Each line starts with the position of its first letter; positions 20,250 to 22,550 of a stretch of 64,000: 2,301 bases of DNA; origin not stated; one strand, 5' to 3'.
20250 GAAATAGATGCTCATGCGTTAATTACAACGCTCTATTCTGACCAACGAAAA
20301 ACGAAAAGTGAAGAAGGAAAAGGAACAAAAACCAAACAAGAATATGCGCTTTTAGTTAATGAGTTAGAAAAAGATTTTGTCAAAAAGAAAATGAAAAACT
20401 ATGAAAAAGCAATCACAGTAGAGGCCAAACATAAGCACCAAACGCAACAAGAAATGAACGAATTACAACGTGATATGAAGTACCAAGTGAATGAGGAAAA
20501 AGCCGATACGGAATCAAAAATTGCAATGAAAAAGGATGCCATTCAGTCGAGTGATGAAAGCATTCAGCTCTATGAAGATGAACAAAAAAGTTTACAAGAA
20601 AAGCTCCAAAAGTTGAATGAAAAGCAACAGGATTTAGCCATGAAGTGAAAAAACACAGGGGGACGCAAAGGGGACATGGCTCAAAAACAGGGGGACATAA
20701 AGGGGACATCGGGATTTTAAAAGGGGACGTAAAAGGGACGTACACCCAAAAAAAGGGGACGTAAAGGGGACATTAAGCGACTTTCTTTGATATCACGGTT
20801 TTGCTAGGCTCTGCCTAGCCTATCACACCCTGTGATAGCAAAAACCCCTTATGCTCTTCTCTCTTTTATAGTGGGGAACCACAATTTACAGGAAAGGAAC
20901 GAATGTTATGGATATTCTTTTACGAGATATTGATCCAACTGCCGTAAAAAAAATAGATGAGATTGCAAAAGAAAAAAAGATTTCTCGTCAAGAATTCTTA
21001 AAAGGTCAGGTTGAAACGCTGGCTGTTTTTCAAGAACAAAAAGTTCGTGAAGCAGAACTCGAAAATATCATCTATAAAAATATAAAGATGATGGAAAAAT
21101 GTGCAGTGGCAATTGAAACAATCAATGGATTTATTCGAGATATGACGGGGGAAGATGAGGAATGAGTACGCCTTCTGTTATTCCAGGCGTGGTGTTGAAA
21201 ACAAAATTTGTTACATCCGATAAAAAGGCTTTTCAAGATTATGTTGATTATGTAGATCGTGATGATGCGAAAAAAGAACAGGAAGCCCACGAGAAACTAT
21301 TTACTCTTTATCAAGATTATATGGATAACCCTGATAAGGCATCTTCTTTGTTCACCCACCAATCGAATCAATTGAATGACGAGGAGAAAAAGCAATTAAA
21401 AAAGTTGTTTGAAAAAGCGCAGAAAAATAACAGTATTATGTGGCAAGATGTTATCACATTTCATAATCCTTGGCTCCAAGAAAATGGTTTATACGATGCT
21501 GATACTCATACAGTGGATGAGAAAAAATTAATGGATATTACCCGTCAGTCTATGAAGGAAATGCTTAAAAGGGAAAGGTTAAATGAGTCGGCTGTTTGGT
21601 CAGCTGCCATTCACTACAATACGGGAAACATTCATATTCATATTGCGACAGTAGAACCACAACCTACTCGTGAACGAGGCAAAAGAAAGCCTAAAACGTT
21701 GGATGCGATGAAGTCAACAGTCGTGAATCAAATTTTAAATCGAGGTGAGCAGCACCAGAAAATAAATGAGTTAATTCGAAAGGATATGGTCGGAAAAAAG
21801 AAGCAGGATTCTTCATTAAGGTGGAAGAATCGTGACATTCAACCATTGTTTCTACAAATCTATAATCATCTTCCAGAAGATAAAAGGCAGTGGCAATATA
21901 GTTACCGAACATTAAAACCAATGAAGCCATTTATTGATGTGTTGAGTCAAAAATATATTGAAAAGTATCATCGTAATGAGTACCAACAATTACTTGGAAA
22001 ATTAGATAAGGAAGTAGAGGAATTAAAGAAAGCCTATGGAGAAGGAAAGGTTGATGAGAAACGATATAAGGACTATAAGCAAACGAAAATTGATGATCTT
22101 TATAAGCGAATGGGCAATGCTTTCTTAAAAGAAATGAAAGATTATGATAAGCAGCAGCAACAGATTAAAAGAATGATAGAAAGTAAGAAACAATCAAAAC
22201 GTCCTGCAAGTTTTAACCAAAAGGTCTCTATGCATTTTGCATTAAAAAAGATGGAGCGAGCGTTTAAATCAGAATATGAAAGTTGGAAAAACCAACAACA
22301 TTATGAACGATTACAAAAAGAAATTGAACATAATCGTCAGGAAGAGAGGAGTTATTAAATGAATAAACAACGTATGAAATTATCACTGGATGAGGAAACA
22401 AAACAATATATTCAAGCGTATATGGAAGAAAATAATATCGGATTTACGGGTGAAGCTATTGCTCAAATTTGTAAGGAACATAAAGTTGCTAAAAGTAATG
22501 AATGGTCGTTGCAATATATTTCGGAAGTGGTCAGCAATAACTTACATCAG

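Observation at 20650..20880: Phased GGGGAC iteron array (8 copies, alternating 11/21-bp spacing) plus nested palindromes upstream of the relaxase: oriT-like architecture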

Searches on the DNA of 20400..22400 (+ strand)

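Call 6: search_dna_similar(query=window:20400-22400:+, collection=plasmids, mode=near, max_rows=25)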
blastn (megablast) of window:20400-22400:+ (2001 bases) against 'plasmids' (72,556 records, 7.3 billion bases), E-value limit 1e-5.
Records with a match: 147; places in all: 168; records where one place covers at least 80% of the query: 18.
Best place of each record, by identity: 95-99% 9; 90-95% 52; 80-90% 74; 60-80% 12.
By first word of the organism name: Priestia 146; Bacillus 1.
By predicted mobility (MOB-suite, as given by PLSDB): non-mobilizable 99; mobilizable 48.
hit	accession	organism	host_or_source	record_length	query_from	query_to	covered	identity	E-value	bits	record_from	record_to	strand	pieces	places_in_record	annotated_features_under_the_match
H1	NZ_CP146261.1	Priestia megaterium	Nicotiana tabacum L.,Cell ...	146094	1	2001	100%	96.2%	0e+0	3273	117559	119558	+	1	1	mobP2: MobP2 family relaxase | hypothetical protein (x3)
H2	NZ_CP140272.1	Priestia megaterium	Single cell,ginseng rhizosphere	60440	1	2001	100%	94.1%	0e+0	3040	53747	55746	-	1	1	mobP2: MobP2 family relaxase | hypothetical protein (x3)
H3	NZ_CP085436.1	Priestia megaterium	single cell,soil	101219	1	1959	98%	95.9%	0e+0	3168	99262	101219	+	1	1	mobP2: MobP2 family relaxase | hypothetical protein (x2)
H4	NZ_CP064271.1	Priestia megaterium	cell culture,Zoo anteater area soil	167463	1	2001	100%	91.4%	0e+0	2736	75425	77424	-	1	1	mobP2: MobP2 family relaxase | hypothetical protein (x3)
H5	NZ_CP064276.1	Priestia megaterium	cell culture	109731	1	2001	100%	91.2%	0e+0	2719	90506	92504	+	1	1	mobP2: MobP2 family relaxase | hypothetical protein (x3)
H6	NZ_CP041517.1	Priestia aryabhattai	cell culture,soil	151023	1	1937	97%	92.7%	0e+0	2795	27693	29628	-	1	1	mobP2: MobP2 family relaxase | hypothetical protein (x2)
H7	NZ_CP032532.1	Priestia megaterium NCT-2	contaminated soil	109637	1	2001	94%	93.3%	0e+0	2763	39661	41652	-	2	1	hypothetical protein (x3)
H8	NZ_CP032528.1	Priestia megaterium NCT-2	-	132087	47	1937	95%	90.9%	0e+0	2532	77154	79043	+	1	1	hypothetical protein (x2)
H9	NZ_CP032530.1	Priestia megaterium NCT-2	contaminated soil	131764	1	1937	90%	93.1%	0e+0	2637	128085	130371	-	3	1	mobP2: MobP2 family relaxase | hypothetical protein (x3)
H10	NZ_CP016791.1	Priestia flexa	tissu sample,local geographical source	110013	1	1937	90%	92.2%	0e+0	2543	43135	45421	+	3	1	mobP2: MobP2 family relaxase | hypothetical protein (x2)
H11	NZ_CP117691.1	Priestia megaterium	ginseng,Single cell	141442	1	1937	90%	91.5%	0e+0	2480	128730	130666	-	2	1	mobP2: MobP2 family relaxase | hypothetical protein (x2)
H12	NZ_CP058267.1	Priestia megaterium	cell culture,potash salt dump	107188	1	1937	90%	91.5%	0e+0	2476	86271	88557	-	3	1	mobP2: MobP2 family relaxase | hypothetical protein (x3)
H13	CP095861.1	Bacillus sp. H8-1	Lettuce,cell culture,soil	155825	1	1937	90%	90.9%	0e+0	2419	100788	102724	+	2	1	mobL: relaxase MobL | hypothetical protein (x2)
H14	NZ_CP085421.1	Priestia megaterium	single cell,soil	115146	1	1937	90%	90.9%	0e+0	2412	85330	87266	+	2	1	mobP2: MobP2 family relaxase | hypothetical protein (x2)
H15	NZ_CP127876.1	Priestia megaterium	Single bacterial isolate,soil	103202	1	1937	90%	90.7%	0e+0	2402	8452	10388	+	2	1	mobP2: MobP2 family relaxase | hypothetical protein (x2)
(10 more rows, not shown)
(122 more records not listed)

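Call 8: get_annotated_region(hit=H1, flank=12000)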
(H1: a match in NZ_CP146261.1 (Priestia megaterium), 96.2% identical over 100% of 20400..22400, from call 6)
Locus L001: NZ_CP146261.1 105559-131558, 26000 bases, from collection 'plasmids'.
description: Priestia megaterium strain MLY91 plasmid pMLY91_4, complete sequence
organism: Priestia megaterium (NCBI taxid 1404)
taxonomy: Bacteria; Bacillota; Bacilli; Bacillales; Bacillaceae; Priestia; Priestia megaterium
host: -; source: Nicotiana tabacum L.,Cell culture,Diseased tobacco leaves; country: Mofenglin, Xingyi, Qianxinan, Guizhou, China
typing (MOB-suite, as given by PLSDB): mobilizable; replicon rep_cluster_385; relaxase MOBP
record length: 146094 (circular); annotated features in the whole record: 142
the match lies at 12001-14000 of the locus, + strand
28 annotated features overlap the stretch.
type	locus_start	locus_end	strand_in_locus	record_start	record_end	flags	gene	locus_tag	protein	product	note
CDS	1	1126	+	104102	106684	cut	-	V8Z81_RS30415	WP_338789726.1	VirD4-like conjugal transfer protein, CD1115 family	-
CDS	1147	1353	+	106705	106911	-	-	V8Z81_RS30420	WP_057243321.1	hypothetical protein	-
CDS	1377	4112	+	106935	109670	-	-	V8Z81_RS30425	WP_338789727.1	pLS20_p028 family conjugation system transmembrane protein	-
CDS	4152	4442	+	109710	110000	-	-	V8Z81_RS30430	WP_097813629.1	DUF5592 family protein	-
CDS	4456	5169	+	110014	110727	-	-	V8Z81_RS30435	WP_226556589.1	hypothetical protein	-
CDS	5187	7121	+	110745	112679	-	-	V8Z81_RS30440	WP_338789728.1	type IV secretion system protein VirB4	-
CDS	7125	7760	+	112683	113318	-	-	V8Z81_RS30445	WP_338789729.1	lysozyme family protein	-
CDS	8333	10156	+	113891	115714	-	-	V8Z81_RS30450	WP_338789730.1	reverse transcriptase domain-containing protein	-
CDS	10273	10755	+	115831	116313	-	-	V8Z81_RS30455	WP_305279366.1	C40 family peptidase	GO:0006508 - proteolysis [Evidence IEA]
CDS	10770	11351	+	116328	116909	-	-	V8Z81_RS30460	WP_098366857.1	MerR family transcriptional regulator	-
CDS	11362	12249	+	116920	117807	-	-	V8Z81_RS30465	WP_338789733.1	hypothetical protein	-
CDS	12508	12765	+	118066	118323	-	-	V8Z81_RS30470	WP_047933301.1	hypothetical protein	-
CDS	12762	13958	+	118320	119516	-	mobP2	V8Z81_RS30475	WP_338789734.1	MobP2 family relaxase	-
CDS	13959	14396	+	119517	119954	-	-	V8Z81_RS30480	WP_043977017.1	hypothetical protein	-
CDS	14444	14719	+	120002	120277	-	-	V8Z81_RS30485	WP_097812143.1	hypothetical protein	-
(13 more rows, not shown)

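Call 15: search_dna_similar(query=window:20560-21170:+, collection=plasmids, mode=distant, max_rows=60, rows=spread)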
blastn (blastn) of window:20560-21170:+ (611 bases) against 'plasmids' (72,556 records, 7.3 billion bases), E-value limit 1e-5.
Records with a match: 386; places in all: 460; records where one place covers at least 80% of the query: 53.
Best place of each record, by identity: >=99% 1; 95-99% 5; 90-95% 32; 80-90% 144; 60-80% 204.
By first word of the organism name: Priestia 216; Bacillus 164; Exiguobacterium 4; Paenibacillus 1; Clostridium 1.
By predicted mobility (MOB-suite, as given by PLSDB): non-mobilizable 205; mobilizable 109; conjugative 72.
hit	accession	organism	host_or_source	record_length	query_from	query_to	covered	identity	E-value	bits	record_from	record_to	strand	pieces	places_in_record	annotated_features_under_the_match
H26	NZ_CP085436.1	Priestia megaterium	single cell,soil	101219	1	611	100%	98.7%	0e+0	1063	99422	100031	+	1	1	hypothetical protein (x2) | mobP2: MobP2 family relaxase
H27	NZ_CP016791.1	Priestia flexa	tissu sample,local geographical source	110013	1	606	99%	85.3%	0e+0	682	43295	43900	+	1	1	hypothetical protein (x2)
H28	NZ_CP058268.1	Priestia megaterium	cell culture,potash salt dump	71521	9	606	98%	79.1%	3e-144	518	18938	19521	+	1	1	hypothetical protein (x3)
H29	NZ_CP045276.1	Priestia megaterium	pure culture,Paper surface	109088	1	609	100%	74.6%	6e-108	398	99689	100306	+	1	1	hypothetical protein (x2) | mobP2: MobP2 family relaxase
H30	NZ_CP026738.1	Priestia megaterium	Sporobolus anglicus,cell ...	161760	1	567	93%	75.2%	9e-106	390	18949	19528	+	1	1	hypothetical protein (x2)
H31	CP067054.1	Bacillus mycoides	soil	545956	21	609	96%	69.2%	2e-52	214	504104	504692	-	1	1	hypothetical protein (x3)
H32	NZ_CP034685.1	Bacillus sp. BD59S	Chromosomal DNA, plasmid DNA,soil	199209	21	609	96%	68.1%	2e-45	191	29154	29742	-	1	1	hypothetical protein (x2) | mobP2: MobP2 family relaxase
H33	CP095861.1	Bacillus sp. H8-1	Lettuce,cell culture,soil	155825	1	610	78%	83.6%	4e-91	498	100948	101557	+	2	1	hypothetical protein (x2) | mobL: relaxase MobL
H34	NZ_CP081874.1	Bacillus toyonensis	Environment,soil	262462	21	577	91%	68.6%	5e-46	193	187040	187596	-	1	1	hypothetical protein (x2)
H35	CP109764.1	Priestia megaterium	potato,mixed culture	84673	2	445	73%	85.0%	1e-136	494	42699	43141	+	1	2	none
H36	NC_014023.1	Priestia megaterium QM B1551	-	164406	1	453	74%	80.0%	3e-106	393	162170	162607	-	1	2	hypothetical protein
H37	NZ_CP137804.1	Priestia megaterium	Bacillus megaterium assembly,Arshan ...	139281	229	606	62%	95.2%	3e-169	601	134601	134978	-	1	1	hypothetical protein (x2)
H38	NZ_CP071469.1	Priestia megaterium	whole organism,Hypersaline environment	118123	1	444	73%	78.9%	2e-101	376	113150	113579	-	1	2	hypothetical protein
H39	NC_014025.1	Priestia megaterium QM B1551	-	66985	1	445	73%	77.6%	1e-91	344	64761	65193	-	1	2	none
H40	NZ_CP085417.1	Priestia megaterium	single cell,soil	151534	1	463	76%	73.2%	1e-65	258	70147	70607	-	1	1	hypothetical protein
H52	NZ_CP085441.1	Priestia megaterium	single cell,soil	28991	3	444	49%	85.1%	4e-47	340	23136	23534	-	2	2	hypothetical protein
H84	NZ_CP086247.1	Clostridium sp. CF011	single colony,bovine feces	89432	229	297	11%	84.1%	1e-10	76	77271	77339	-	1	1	none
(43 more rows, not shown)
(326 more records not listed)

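Call 17: get_annotated_region(hit=H27, flank=2500)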
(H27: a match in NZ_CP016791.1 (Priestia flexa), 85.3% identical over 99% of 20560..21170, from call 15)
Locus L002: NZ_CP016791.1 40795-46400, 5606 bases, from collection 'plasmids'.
description: Priestia flexa strain KLBMP 4941 plasmid unnamed1, complete sequence
organism: Priestia flexa (NCBI taxid 86664)
taxonomy: Bacteria; Bacillota; Bacilli; Bacillales; Bacillaceae; Priestia; Priestia flexa
host: -; source: tissu sample,local geographical source; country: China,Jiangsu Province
typing (MOB-suite, as given by PLSDB): mobilizable; replicon rep_cluster_385; relaxase MOBP
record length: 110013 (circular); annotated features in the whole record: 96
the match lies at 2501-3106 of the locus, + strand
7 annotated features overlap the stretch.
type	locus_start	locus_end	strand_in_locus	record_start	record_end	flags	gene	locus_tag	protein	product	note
CDS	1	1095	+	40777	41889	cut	-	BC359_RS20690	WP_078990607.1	bifunctional lytic transglycosylase/C40 family peptidase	GO:0006508 - proteolysis [Evidence IEA]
CDS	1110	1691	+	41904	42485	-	-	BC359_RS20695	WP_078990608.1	MerR family transcriptional regulator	-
CDS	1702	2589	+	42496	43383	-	-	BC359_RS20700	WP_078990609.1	hypothetical protein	-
CDS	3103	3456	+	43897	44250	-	-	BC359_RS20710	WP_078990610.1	hypothetical protein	-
CDS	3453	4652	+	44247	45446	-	mobP2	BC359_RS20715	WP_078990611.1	MobP2 family relaxase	-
CDS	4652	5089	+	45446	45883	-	-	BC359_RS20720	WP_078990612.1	hypothetical protein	-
CDS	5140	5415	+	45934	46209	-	-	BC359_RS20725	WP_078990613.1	hypothetical protein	-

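Call 18: get_annotated_region(hit=H28, flank=2500)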
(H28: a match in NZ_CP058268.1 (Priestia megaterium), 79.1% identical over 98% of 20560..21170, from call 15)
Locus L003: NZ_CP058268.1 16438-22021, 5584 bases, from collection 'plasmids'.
description: Priestia megaterium strain BIM B-1314D plasmid pBM-Cp-1-6, complete sequence
organism: Priestia megaterium (NCBI taxid 1404)
taxonomy: Bacteria; Bacillota; Bacilli; Bacillales; Bacillaceae; Priestia; Priestia megaterium
host: -; source: cell culture,potash salt dump; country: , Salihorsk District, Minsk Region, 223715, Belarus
typing (MOB-suite, as given by PLSDB): non-mobilizable; replicon rep_cluster_385
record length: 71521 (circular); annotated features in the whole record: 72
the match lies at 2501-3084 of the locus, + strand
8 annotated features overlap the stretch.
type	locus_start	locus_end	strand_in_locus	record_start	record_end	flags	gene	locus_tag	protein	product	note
CDS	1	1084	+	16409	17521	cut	-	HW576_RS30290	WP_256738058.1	bifunctional lytic transglycosylase/C40 family peptidase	GO:0006508 - proteolysis [Evidence IEA]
CDS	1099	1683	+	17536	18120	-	-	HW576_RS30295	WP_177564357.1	MerR family transcriptional regulator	-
CDS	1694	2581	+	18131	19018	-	-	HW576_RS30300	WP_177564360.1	hypothetical protein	-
CDS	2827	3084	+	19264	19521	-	-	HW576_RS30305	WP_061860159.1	hypothetical protein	-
CDS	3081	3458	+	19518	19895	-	-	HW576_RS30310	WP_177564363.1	hypothetical protein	-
CDS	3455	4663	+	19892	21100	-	mobP2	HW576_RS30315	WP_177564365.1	MobP2 family relaxase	-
CDS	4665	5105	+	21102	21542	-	-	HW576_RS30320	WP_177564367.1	hypothetical protein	-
CDS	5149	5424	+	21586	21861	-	-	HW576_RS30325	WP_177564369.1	hypothetical protein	-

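Call 19: get_annotated_region(hit=H29, flank=2500)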
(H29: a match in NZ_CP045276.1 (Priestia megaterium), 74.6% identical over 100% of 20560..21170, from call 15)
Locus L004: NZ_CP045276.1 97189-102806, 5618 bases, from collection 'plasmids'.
description: Priestia megaterium strain FDU301 plasmid pFDU301D, complete sequence
organism: Priestia megaterium (NCBI taxid 1404)
taxonomy: Bacteria; Bacillota; Bacilli; Bacillales; Bacillaceae; Priestia; Priestia megaterium
host: -; source: pure culture,Paper surface; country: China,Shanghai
typing (MOB-suite, as given by PLSDB): non-mobilizable; replicon rep_cluster_385
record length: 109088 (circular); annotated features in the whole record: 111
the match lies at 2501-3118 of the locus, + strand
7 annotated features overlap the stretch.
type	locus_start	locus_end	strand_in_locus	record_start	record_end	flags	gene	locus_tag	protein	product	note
CDS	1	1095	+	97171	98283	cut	-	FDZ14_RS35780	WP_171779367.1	bifunctional lytic transglycosylase/C40 family peptidase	GO:0006508 - proteolysis [Evidence IEA]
CDS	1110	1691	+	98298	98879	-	-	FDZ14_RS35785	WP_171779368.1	MerR family transcriptional regulator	-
CDS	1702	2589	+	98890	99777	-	-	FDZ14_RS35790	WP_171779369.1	hypothetical protein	-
CDS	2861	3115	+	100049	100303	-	-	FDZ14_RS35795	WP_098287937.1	hypothetical protein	-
CDS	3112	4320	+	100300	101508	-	mobP2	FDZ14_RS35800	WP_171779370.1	MobP2 family relaxase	-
CDS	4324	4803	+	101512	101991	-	-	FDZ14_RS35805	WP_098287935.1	hypothetical protein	-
CDS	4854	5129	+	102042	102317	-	-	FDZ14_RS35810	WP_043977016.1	hypothetical protein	-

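Call 20: get_annotated_region(hit=H31, flank=2500)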
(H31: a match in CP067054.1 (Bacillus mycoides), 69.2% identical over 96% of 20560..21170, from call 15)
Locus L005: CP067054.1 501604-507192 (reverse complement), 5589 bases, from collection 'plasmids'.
description: Bacillus mycoides strain JAS 83/3 plasmid pl546, complete sequence
organism: Bacillus mycoides (NCBI taxid 1405)
taxonomy: Bacteria; Bacillota; Bacilli; Bacillales; Bacillaceae; Bacillus; Bacillus mycoides
host: -; source: soil; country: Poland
typing (MOB-suite, as given by PLSDB): conjugative; replicon rep_cluster_1738; relaxase MOBP; mating-pair formation MPF_T
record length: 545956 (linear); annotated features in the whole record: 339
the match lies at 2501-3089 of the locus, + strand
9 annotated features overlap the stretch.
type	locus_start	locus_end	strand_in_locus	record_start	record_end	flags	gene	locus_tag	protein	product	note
CDS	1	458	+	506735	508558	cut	-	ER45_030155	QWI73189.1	group II intron reverse transcriptase/maturase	-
CDS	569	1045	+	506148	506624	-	-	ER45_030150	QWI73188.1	C40 family peptidase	-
CDS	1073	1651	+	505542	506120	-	-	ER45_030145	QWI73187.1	MerR family transcriptional regulator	-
CDS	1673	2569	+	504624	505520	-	-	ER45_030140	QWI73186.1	hypothetical protein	-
CDS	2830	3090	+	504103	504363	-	-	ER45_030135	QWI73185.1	hypothetical protein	-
CDS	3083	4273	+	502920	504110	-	-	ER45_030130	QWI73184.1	hypothetical protein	-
CDS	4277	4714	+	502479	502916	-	-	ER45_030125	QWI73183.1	hypothetical protein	-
CDS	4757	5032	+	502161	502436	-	-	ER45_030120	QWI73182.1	hypothetical protein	-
CDS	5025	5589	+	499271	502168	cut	-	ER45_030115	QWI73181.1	ImmA/IrrE family metallo-endopeptidase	-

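Call 27: get_annotated_region(hit=H84, flank=5000)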
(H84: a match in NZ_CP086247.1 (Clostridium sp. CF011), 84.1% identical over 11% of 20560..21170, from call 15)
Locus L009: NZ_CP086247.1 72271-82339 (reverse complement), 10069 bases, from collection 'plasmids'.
description: Clostridium sp. CF011 plasmid pCF011-89, complete sequence
organism: Clostridium sp. CF011 (NCBI taxid 2843318)
taxonomy: Bacteria; Bacillota; Clostridia; Eubacteriales; Clostridiaceae; Clostridium; Clostridium sp. CF011
host: -; source: single colony,bovine feces; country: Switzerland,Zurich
typing (MOB-suite, as given by PLSDB): non-mobilizable
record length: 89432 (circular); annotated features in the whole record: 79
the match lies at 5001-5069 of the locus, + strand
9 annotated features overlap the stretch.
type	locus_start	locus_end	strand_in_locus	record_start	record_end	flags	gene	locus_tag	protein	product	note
CDS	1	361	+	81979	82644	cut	-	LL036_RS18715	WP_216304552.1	hypothetical protein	-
CDS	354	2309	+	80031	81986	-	-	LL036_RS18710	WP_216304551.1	ATP-binding protein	-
CDS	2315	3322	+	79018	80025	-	-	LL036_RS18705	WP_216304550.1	bifunctional lytic transglycosylase/C40 family peptidase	GO:0006508 - proteolysis [Evidence IEA]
CDS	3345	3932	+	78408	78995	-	-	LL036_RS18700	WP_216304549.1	hypothetical protein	-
CDS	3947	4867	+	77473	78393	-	-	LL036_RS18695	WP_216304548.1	hypothetical protein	-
CDS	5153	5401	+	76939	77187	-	-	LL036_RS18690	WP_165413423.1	hypothetical protein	-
CDS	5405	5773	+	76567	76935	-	-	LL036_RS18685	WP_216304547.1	hypothetical protein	-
CDS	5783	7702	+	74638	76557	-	mobP2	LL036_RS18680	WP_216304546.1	MobP2 family relaxase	-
CDS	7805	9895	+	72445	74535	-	-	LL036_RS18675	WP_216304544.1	type IA DNA topoisomerase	GO:0006265 - DNA topological change [Evidence IEA]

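Call 72: get_annotated_region(hit=H36, flank=3000)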
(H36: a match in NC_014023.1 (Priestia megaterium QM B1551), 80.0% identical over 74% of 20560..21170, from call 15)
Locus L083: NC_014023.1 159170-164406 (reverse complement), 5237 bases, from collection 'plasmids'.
description: Priestia megaterium QM B1551 plasmid pBM700, complete sequence
organism: Priestia megaterium QM B1551 (NCBI taxid 545693)
taxonomy: Bacteria; Bacillota; Bacilli; Bacillales; Bacillaceae; Priestia; Priestia megaterium; Priestia megaterium QM B1551
host: -; source: -; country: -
typing (MOB-suite, as given by PLSDB): non-mobilizable; replicon rep_cluster_385
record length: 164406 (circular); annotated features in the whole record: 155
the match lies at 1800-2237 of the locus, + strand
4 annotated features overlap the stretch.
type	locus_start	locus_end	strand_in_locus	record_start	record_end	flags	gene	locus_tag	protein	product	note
CDS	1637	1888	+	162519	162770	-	-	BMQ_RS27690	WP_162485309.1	hypothetical protein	-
CDS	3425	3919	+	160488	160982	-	-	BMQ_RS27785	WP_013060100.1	hypothetical protein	-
CDS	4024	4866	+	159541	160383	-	-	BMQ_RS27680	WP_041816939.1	hypothetical protein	-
CDS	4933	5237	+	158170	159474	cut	-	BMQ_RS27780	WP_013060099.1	hypothetical protein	-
